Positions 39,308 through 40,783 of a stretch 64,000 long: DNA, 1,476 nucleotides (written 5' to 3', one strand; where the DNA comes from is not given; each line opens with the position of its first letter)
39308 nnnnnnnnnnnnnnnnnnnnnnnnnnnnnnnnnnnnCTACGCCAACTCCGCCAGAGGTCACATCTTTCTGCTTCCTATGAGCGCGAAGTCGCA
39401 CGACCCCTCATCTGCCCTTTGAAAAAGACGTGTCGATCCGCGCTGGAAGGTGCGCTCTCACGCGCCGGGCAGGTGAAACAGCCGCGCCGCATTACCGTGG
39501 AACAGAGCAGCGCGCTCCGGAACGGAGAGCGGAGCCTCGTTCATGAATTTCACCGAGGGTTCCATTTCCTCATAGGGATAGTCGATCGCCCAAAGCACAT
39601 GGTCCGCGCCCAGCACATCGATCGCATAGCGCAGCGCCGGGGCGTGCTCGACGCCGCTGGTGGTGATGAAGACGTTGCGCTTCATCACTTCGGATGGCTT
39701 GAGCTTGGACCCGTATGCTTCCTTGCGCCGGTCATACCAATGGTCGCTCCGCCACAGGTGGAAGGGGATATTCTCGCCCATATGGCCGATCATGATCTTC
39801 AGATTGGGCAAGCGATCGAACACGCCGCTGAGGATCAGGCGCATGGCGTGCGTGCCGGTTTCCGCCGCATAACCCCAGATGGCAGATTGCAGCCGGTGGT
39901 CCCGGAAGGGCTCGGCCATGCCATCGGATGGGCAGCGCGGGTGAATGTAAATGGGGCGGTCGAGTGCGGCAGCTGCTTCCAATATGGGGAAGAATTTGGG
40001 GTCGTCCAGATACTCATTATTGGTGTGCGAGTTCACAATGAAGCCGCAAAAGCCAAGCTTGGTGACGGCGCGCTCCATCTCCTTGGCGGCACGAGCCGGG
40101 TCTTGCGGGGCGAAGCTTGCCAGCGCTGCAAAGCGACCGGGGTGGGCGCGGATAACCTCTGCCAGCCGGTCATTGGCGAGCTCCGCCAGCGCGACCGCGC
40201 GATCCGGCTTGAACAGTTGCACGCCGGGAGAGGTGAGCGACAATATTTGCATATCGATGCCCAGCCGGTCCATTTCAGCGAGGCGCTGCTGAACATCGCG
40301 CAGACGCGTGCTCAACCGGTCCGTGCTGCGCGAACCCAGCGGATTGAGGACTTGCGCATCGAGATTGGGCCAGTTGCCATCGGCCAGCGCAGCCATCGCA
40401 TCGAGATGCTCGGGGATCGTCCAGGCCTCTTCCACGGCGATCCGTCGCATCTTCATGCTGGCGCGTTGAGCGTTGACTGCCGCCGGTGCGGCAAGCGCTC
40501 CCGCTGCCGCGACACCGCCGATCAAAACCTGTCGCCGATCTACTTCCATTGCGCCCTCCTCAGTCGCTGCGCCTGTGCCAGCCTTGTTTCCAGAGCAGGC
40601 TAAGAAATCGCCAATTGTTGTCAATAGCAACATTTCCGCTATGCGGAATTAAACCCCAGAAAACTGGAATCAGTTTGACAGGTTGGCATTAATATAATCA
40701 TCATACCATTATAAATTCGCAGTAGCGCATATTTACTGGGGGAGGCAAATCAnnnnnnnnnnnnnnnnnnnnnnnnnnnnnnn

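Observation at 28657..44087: Cell-surface signalling cassette embedded in a periplasmic decarboxylase/transport locus (best new-system candidate)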

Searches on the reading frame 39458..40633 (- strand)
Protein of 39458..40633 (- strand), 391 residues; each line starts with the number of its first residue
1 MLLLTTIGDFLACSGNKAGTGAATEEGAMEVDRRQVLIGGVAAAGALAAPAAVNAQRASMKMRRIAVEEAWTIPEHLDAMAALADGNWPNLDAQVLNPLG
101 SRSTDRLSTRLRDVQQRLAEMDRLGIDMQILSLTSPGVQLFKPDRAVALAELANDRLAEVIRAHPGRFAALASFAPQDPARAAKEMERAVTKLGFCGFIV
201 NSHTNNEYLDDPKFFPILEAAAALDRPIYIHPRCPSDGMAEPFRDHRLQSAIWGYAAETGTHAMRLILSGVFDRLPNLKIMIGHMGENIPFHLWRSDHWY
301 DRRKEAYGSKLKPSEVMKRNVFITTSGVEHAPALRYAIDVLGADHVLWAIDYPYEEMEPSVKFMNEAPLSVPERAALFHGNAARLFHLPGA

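Call 3: search_protein_families(library=pfam, proteins=[window:39458-40633:-])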
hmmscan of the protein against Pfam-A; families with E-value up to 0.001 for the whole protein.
window:39458-40633:- (391 aa): 1 family
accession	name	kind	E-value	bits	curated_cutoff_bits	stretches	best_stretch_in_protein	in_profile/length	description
PF04909.20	Amidohydro_2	-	4.8e-48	164.8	26.4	1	113-388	20-289/289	Amidohydrolase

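Call 4: search_protein_families(library=ncbifam, proteins=[window:39458-40633:-])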
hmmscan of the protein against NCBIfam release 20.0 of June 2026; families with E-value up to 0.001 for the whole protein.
window:39458-40633:- (391 aa): 0 families

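Call 6: search_solved_structures(query=window:39458-40633:-, max_evalue=0.001, show_alignments=2)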
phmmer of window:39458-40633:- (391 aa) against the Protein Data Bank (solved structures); distinct sequences matched with E-value up to 0.001: 49.
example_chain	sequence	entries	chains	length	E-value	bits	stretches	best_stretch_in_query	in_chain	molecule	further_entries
4icm_A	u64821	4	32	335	8.8e-99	334.2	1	62-388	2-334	5-carboxyvanillate decarboxylase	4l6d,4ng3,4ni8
4inf_A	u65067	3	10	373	3e-70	240.3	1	63-387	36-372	METAL-DEPENDENT HYDROLASE | 5-Carboxyvanillate Decarboxylase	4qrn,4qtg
4qs5_A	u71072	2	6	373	1.5e-69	238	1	63-387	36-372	Ligw2 Decarboxylase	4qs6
3s4t_A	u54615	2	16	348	1.5e-55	191.9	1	105-388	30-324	Amidohydrolase 2 | Gamma-resorcylate decarboxylase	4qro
6m53_A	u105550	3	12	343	1.7e-53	185.1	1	104-389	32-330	2,3-dihydroxybenzoate decarboxylase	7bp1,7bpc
2dvt_A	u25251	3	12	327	2.1e-52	181.5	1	106-391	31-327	Thermophilic reversible gamma-resorcylate decarboxylase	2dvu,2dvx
7wkl_A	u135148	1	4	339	3.3e-49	171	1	111-388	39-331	Amidohydrolase 2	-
7wjr_A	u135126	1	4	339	4.6e-49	170.5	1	111-388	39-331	2,3-dihydroxybenzoate decarboxylase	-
7a19_A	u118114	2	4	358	9.5e-49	169.5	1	110-388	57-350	Amidohydrolase 2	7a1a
7wmb_A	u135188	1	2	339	1.2e-48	169.2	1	111-388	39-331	Amidohydrolase 2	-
7wkm_A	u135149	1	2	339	1.2e-48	169.2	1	111-388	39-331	Amidohydrolase 2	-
3nur_A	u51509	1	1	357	3.5e-40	141.3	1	108-388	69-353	Amidohydrolase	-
8h41_A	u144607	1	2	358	5.1e-35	124.3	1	112-363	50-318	Salicylate decarboxylase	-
6jqw_A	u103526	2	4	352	5.1e-35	124.3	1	112-363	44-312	Salicylate decarboxylase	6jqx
4igm_A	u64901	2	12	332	5.3e-32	114.4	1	113-363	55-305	2-amino-3-carboxymuconate-6-semialdehyde decarboxylase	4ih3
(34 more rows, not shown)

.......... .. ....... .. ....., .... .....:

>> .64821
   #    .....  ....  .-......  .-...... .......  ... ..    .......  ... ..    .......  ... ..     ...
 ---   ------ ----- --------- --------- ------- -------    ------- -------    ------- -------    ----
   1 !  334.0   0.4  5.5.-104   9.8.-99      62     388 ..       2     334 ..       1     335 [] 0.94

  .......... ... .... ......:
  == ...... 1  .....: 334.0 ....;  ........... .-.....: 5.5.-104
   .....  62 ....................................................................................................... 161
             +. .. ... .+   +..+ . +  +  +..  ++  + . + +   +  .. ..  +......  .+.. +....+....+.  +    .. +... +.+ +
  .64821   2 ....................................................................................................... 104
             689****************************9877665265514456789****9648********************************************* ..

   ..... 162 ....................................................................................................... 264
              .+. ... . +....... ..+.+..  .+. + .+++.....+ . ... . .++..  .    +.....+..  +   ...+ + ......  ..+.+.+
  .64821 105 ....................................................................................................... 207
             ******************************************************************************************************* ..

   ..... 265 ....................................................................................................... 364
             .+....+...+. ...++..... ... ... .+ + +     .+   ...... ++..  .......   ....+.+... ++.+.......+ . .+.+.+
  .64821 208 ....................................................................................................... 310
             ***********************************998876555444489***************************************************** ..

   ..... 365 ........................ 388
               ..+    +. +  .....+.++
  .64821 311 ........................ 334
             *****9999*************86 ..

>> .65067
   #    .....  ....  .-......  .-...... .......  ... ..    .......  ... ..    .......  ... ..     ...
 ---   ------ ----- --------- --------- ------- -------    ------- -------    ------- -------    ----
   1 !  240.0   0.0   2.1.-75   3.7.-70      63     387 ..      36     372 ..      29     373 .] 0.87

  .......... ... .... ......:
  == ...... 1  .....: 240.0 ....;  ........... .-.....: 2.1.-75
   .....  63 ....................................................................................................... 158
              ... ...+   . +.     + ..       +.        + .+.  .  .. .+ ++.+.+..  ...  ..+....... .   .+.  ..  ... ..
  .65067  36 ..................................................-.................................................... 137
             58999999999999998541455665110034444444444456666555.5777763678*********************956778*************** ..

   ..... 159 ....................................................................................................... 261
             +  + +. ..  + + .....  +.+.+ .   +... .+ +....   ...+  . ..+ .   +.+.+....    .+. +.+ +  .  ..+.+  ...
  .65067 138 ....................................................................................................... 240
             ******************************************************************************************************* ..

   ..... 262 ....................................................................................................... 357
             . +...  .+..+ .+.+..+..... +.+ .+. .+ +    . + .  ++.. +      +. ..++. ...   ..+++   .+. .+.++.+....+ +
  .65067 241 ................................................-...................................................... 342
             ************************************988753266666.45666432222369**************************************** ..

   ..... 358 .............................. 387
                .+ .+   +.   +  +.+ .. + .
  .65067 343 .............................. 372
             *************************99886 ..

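Call 13: find_homologous_proteins(query=window:39458-40549:-, max_evalue=1e-20)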
Query window:39458-40549:- (363 aa): 3375 proteins with E <= 1e-20 among 8000 candidates; the best 120 are listed.
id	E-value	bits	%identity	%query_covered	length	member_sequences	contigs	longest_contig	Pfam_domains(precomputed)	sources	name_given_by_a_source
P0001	7.7e-228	773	93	100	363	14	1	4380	PF04909.21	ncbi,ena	-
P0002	3.0e-202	689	80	100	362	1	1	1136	PF04909.21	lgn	-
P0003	1.5e-199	680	83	100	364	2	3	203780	PF04909.21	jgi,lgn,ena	-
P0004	3.5e-197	673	85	91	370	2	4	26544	PF04909.21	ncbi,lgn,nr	ncbi:MAG: amidohydrolase family protein [Alphaproteobacteria bacterium]|nr:amidohydrolase family pro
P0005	4.2e-195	666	80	100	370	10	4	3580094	PF04909.21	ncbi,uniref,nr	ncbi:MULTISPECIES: amidohydrolase family protein [unclassified Sphingobium]|uniref:amidohydrolase fa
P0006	5.4e-190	649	79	100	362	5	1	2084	PF04909.21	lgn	-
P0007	4.0e-189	646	79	99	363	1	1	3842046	PF04909.21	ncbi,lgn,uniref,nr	ncbi:conserved hypothetical protein [Altererythrobacter sp. B11]|uniref:amidohydrolase family protei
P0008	2.2e-175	601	72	100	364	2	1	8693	PF04909.21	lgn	-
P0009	1.6e-168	578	69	99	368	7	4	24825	PF04909.21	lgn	-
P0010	1.5e-167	575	69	99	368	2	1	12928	PF04909.21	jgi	jgi:2,3-dihydroxybenzoate decarboxylase/5-carboxyvanillate decarboxylase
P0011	2.1e-166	571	73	90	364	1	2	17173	PF04909.21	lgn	-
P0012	2.1e-166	571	72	91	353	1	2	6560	PF04909.21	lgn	-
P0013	3.4e-166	571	72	91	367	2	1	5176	PF04909.21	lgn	-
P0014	3.0e-165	568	68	99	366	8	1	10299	PF04909.21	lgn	-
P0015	5.1e-165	567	68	99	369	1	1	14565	PF04909.21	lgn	-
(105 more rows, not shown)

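Call 15: find_encoding_contigs(protein=P0005, flank=10000, max_places=2)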
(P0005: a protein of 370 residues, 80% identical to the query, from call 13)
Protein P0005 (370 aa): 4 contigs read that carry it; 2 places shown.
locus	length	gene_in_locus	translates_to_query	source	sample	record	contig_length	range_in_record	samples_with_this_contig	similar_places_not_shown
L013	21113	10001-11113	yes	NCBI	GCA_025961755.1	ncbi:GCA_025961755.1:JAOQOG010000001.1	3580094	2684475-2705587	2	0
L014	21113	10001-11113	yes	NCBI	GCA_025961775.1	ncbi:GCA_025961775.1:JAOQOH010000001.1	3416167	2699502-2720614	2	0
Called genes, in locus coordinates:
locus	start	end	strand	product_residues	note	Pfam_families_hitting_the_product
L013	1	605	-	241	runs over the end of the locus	PF03544:TonB_C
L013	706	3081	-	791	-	PF07715:Plug, PF00593:TonB_dep_Rec_b-barrel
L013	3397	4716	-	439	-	PF07690:MFS_1, PF03137:OATP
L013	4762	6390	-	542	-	PF02776:TPP_enzyme_N, PF00205:TPP_enzyme_M, PF02775:TPP_enzyme_C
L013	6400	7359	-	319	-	PF02668:TauD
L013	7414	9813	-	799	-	PF07715:Plug, PF00593:TonB_dep_Rec_b-barrel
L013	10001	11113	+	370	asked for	PF04909:Amidohydro_2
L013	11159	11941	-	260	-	PF09339:HTH_IclR, PF12802:MarR_2 (weak), PF01614:IclR_C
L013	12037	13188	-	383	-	PF00890:FAD_binding_2 (faint), PF12831:FAD_oxidored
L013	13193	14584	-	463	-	PF01946:Thi4 (weak), PF00890:FAD_binding_2 (faint), PF01266:DAO (faint), PF07992:Pyr_redox_2 (faint), PF12831:FAD_oxidored, PF13450:NAD_binding_8 (faint)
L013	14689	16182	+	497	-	PF01946:Thi4 (weak), PF00070:Pyr_redox (faint), PF00890:FAD_binding_2 (weak), PF01266:DAO (faint), PF03486:HI0933_like (faint), PF07992:Pyr_redox_2 (weak), PF12831:FAD_oxidored, PF13450:NAD_binding_8 (weak)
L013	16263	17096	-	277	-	PF00378:ECH_1, PF16113:ECH_2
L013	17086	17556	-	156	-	PF21863:HTH_67 (faint), PF01047:MarR, PF12802:MarR_2, PF13463:HTH_27 (weak)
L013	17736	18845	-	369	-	PF01717:Meth_synt_2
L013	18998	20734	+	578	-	PF02776:TPP_enzyme_N, PF00205:TPP_enzyme_M, PF02775:TPP_enzyme_C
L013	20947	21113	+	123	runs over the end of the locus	PF08937:ThsB_TIR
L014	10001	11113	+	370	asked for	PF04909:Amidohydro_2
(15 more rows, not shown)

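Call 16: find_encoding_contigs(protein=P0007, flank=10000, max_places=2)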
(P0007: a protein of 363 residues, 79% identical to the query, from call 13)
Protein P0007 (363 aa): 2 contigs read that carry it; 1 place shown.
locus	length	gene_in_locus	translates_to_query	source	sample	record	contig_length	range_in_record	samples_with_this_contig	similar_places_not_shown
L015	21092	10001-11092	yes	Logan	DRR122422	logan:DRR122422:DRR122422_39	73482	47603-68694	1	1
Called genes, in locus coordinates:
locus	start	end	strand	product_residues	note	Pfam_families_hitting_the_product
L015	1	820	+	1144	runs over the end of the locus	PF05227:CHASE3, PF13185:GAF_2, PF00512:HisKA, PF02518:HATPase_c, PF00072:Response_reg, PF20274:cREC_REC (faint), PF00072:Response_reg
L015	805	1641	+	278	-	PF03705:CheR_N, PF01739:CheR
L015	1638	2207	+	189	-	PF01339:CheB_methylest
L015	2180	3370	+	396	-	PF00072:Response_reg, PF00512:HisKA, PF02518:HATPase_c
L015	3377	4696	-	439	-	PF07690:MFS_1, PF03137:OATP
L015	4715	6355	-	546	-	PF02776:TPP_enzyme_N, PF00205:TPP_enzyme_M, PF02775:TPP_enzyme_C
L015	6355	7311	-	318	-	PF02668:TauD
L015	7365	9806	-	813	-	PF07715:Plug, PF00593:TonB_dep_Rec_b-barrel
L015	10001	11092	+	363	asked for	PF04909:Amidohydro_2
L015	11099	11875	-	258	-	PF09339:HTH_IclR, PF12802:MarR_2 (weak), PF01614:IclR_C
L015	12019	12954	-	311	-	PF01869:BcrAD_BadFG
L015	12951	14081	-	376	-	PF01380:SIS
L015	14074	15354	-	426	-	PF08013:GatZ_KbaZ-like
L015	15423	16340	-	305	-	PF00892:EamA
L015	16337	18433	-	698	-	PF02065:Melibiase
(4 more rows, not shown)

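Call 17: find_encoding_contigs(protein=P0003, flank=10000, max_places=2)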
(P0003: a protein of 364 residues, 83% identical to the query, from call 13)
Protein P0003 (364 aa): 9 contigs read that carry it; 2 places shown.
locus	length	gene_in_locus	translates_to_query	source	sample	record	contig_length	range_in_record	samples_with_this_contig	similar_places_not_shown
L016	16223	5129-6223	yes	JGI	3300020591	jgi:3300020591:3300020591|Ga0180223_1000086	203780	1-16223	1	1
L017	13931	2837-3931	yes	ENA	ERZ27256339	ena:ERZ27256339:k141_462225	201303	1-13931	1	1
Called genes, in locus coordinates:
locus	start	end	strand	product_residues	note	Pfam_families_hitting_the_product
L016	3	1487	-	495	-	?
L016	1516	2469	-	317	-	PF02668:TauD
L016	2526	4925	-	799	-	PF07715:Plug, PF00593:TonB_dep_Rec_b-barrel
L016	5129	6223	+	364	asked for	PF04909:Amidohydro_2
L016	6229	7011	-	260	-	PF09339:HTH_IclR, PF12802:MarR_2 (weak), PF01614:IclR_C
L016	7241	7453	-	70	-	-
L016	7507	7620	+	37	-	-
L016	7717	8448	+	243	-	PF01135:PCMT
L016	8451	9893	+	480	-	PF02321:OEP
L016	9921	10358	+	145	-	PF10691:DUF2497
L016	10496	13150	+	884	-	PF00133:tRNA-synt_1, PF09334:tRNA-synt_1g (weak), PF08264:Anticodon_1, PF10458:Val_tRNA-synt_C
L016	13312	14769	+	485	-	PF01554:MatE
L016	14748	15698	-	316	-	PF00781:DAGK_cat, PF19279:YegS_C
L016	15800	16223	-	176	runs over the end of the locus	PF01978:TrmB (weak), PF01047:MarR (weak), PF12802:MarR_2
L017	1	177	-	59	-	?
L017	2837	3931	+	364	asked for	PF04909:Amidohydro_2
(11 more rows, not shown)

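Call 61: search_protein_families(library=ncbifam, proteins=[L013:6400-7359:-, L013:4762-6390:-, L013:3397-4716:-, L013:11159-11941:-], max_evalue=0.00001)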
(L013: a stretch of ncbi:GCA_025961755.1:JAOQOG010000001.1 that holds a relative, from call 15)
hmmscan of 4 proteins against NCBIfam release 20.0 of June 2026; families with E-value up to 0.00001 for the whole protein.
L013:6400-7359:- (319 aa): 3 families
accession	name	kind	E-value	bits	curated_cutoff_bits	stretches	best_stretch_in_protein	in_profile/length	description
NF007104.0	PRK09553.1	equivalog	2.4e-54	184.4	313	1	29-311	3-279/282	taurine dioxygenase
NF045815.1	Neo-PentlctneFsynPtlD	equivalog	5.9e-23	81.6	550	1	32-305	2-285/301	neopentalenolactone/pentalenolactone F synthase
NF049937.1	CMthFAOxDecarbScoE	equivalog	1.3e-17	63.9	400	1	38-310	9-288/295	(3R)-3-[(carboxymethyl)amino]fatty acid oxygenase/decarboxylase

L013:4762-6390:- (542 aa): 50 families (the best 25 are shown)
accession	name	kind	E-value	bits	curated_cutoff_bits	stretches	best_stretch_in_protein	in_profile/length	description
NF004807.0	PRK06154.1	equivalog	3.3e-251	834.9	607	1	1-541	20-562/565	thiamine pyrophosphate-requiring protein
TIGR00118.1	acolac_lg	equivalog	5.2e-83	279.4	538.35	1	2-535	2-536/557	biosynthetic-type acetolactate synthase large subunit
NF004710.0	PRK06048.1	equivalog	8.8e-79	265.4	976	1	1-538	8-542/561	acetolactate synthase large subunit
NF004919.0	PRK06276.1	equivalog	2e-78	264.2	866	1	1-535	1-540/582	acetolactate synthase large subunit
NF004772.0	PRK06112.1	subfamily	3.5e-72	243.5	673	1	2-536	15-562/578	acetolactate synthase catalytic subunit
NF004516.0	PRK05858.1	equivalog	4.2e-65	220.3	587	1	6-536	16-538/548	acetolactate synthase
NF005039.0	PRK06456.1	equivalog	1.2e-64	218.9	868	1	7-531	8-542/572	acetolactate synthase large subunit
NF005713.0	PRK07525.1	subfamily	5.9e-64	216.5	620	1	1-536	6-565/592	sulfoacetaldehyde acetyltransferase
NF006122.0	PRK08266.1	subfamily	1e-63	215.7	571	1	4-540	7-531/543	hypothetical protein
NF008431.0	PRK11269.1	equivalog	3.1e-63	214.2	791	1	1-540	4-562/591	glyoxylate carboligase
NF006052.0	PRK08199.1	subfamily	1.1e-62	212.2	539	1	5-537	12-541/559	thiamine pyrophosphate protein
NF005651.0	PRK07418.1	subfamily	2.3e-62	211.1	942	1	5-535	23-561/617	acetolactate synthase large subunit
NF005712.0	PRK07524.1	subfamily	5.7e-62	209.9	500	1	3-536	5-532/536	5-guanidino-2-oxopentanoate decarboxylase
NF005936.0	PRK07979.1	equivalog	5.8e-62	209.8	1080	1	11-522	14-536/574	acetolactate synthase 3 large subunit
NF005058.0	PRK06466.1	equivalog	1.5e-60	205.3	951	1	7-519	10-535/574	acetolactate synthase 3 large subunit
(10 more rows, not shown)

L013:3397-4716:- (439 aa): 27 families (the best 25 are shown)
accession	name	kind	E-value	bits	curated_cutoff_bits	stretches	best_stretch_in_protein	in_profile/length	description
TIGR00893.1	2A0114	subfamily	1.8e-50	172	395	1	33-417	1-391/399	D-galactonate transporter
TIGR00881.1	2A0104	subfamily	2.1e-28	99.5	407.75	1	36-393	5-372/379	phosphoglycerate transporter protein PgtP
TIGR00895.1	2A0115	subfamily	1.3e-24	86.9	418.55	1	32-317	23-331/398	aromatic acid/H+ symport family MFS transporter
TIGR00880.1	2_A_01_02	superfamily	1e-15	58.1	131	1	77-203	13-139/141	multidrug resistance protein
TIGR00711.1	efflux_EmrB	subfamily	3.5e-15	55.7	230.2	1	33-209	9-184/485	DHA2 family efflux MFS transporter permease subunit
NF008586.0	PRK11551.1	equivalog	3e-14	52.8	410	1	26-418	15-393/406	3-(3-hydroxy-phenyl)propionate transporter MhpT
NF008654.0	PRK11652.1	equivalog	6.9e-14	51.5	479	1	48-416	31-380/397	multidrug efflux MFS transporter EmrD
TIGR00900.1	2A0121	subfamily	3.6e-12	46.3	319.6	1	63-393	36-362/364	H+ Antiporter protein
TIGR00710.1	efflux_Bcr_CflA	subfamily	4.1e-11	42.9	200.9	1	47-390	26-359/385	Bcr/CflA family efflux MFS transporter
NF007782.0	PRK10473.1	subfamily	6.8e-11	41.8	417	1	48-231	25-207/394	MdtL family multidrug efflux MFS transporter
NF008270.1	PRK11043.1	equivalog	8.9e-11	41.5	430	1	28-213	7-191/382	purine nucleoside transporter PunC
NF000031.1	MFS_efflux_LmrA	exception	1.6e-10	40.3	850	1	28-210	33-215/484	lincomycin efflux MFS transporter Lmr(A)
NF008314.0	PRK11102.1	equivalog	8.2e-10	38.5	303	1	47-243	31-223/396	Bcr/CflA family multidrug efflux MFS transporter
TIGR00894.1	2A0114euk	subfamily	1.2e-09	37.3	626.45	1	73-207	87-225/465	Na(+)-dependent inorganic phosphate cotransporter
NF053517.1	HbztTptrPcaK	equivalog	6.3e-09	35.3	770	1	33-206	26-198/437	4-hydroxybenzoate transporter PcaK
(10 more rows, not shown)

L013:11159-11941:- (260 aa): 6 families
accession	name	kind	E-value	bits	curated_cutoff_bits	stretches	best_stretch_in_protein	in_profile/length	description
NF045644.1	TransRegBhcR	equivalog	3.1e-27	95.5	350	1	11-254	24-266/267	HTH-type transcriptional regulator BhcR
NF008601.2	PRK11569.1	equivalog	4.5e-21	75.2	380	1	11-254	28-273/276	glyoxylate bypass operon transcriptional repressor IclR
TIGR02431.1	pcaR_pcaU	subfamily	8.6e-19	67.8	284.75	1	13-239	9-234/248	beta-ketoadipate pathway transcriptional regulators, PcaR/PcaU/PobR family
NF011671.1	PRK15090.1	equivalog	1.4e-10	40.8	275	1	11-255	12-255/256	DNA-binding transcriptional regulator KdgR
NF007342.0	PRK09834.1-4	equivalog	3.5e-09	36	251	1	13-250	15-250/263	DNA-binding transcriptional regulator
NF007548.0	PRK10163.1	equivalog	5.6e-08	32.2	406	1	13-254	25-266/271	HTH-type transcriptional repressor AllR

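Call 62: search_solved_structures(query=L013:6400-7359:-, max_evalue=0.00001)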
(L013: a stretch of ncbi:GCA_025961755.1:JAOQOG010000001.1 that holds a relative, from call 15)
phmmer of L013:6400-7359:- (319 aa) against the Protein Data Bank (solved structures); distinct sequences matched with E-value up to 0.00001: 32.
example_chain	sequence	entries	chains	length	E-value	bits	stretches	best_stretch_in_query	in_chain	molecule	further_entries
6d3h_A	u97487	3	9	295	5.3e-70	239.6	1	27-310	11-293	FT_T dioxygenase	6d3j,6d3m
5bk9_A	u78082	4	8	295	9.6e-70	238.8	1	26-310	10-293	(R)-phenoxypropionate/alpha-ketoglutarate-dioxygenase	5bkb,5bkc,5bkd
6d3i_A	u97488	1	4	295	1.8e-69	237.8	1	27-310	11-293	ftv7 dioxygenase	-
6d0o_A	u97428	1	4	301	7e-67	229.4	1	26-311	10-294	(R)-phenoxypropionate/alpha-ketoglutarate-dioxygenase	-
6d1o_A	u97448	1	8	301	9e-66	225.7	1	26-311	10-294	(R)-phenoxypropionate/alpha-ketoglutarate-dioxygenase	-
1gqw_A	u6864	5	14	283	1.6e-43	152.6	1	29-311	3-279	ALPHA-KETOGLUTARATE-DEPENDENT TAURINE DIOXYGENASE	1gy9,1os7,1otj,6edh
5keu_A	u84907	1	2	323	3e-42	148.4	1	25-316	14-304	Taurine dioxygenase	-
5hsx_A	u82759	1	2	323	5e-41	144.4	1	25-316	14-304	Putative alpha-ketoglutarate-dependent taurine dioxygenase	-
7qtd_A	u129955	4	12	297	2.5e-39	138.8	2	32-184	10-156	PlaO1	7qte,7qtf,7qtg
3pvj_A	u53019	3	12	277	1.2e-38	136.6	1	31-310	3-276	Alpha-ketoglutarate-dependent taurine dioxygenase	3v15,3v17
5vn6_A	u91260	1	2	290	3e-36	128.7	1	31-310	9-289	Taurine dioxygenase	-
1oij_A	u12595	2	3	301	3.8e-35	125.1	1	26-315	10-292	PUTATIVE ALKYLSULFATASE ATSK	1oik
1oih_A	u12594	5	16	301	5.1e-35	124.7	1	26-315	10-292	PUTATIVE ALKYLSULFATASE ATSK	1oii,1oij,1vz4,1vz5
1oij_C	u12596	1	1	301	6.6e-35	124.3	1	26-315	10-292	PUTATIVE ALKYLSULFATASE ATSK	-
3r1j_A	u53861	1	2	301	6.9e-31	111.1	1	30-317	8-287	Alpha-ketoglutarate-dependent taurine dioxygenase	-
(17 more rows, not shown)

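Call 63: search_solved_structures(query=L013:4762-6390:-, max_evalue=1e-10)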
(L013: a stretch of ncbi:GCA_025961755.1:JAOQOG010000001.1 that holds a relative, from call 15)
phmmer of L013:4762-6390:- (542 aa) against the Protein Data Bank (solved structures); distinct sequences matched with E-value up to 1e-10: 131 (the best 60 are shown).
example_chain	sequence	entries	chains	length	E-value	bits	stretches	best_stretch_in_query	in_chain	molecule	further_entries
8i08_A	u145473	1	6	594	2.1e-49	172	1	6-538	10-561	Glyoxylate carboligase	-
8i05_A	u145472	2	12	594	3.3e-49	171.4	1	6-538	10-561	Glyoxylate carboligase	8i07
8beo_A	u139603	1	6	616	5.6e-49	170.6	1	6-538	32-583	Glyoxylate carboligase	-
8i01_A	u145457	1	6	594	9.6e-49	169.8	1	6-538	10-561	Glyoxylate carboligase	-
2pan_A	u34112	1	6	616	1.5e-48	169.2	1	6-538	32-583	Glyoxylate carboligase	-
8x3x_A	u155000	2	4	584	3e-47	164.9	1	10-519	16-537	BbmA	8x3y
8xod_A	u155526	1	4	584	3.5e-47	164.7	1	10-518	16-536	BbmA-G484F complex with CBOA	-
1jsc_A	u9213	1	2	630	1e-44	156.5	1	9-515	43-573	ACETOHYDROXY-ACID SYNTHASE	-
6u9d_A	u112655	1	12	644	1.1e-44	156.4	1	9-515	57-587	Acetolactate synthase catalytic subunit, mitochondrial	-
1n0h_A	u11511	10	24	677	1.3e-44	156.2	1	9-515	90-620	Acetolactate synthase | Acetolactate synthase, mitochondrial | Acetolactate synthase catalytic subunit, mitochondrial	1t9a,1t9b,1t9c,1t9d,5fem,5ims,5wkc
7ct6_A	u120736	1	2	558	1.4e-44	156.1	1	6-532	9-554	Glyoxylate carboligase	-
8vzc_A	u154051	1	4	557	2.4e-44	155.3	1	6-528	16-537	Oxalyl-CoA decarboxylase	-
8vzf_A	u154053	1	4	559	2.5e-44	155.3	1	6-528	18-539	2-Hydroxyacyl-CoA Lyase/Synthase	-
8vza_A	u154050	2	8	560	2.5e-44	155.3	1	6-528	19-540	2-Hydroxyacyl-CoA lyase/Synthase | Oxalyl-CoA decarboxylase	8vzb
7egv_A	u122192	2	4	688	5.9e-43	150.7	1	10-536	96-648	Acetolactate synthase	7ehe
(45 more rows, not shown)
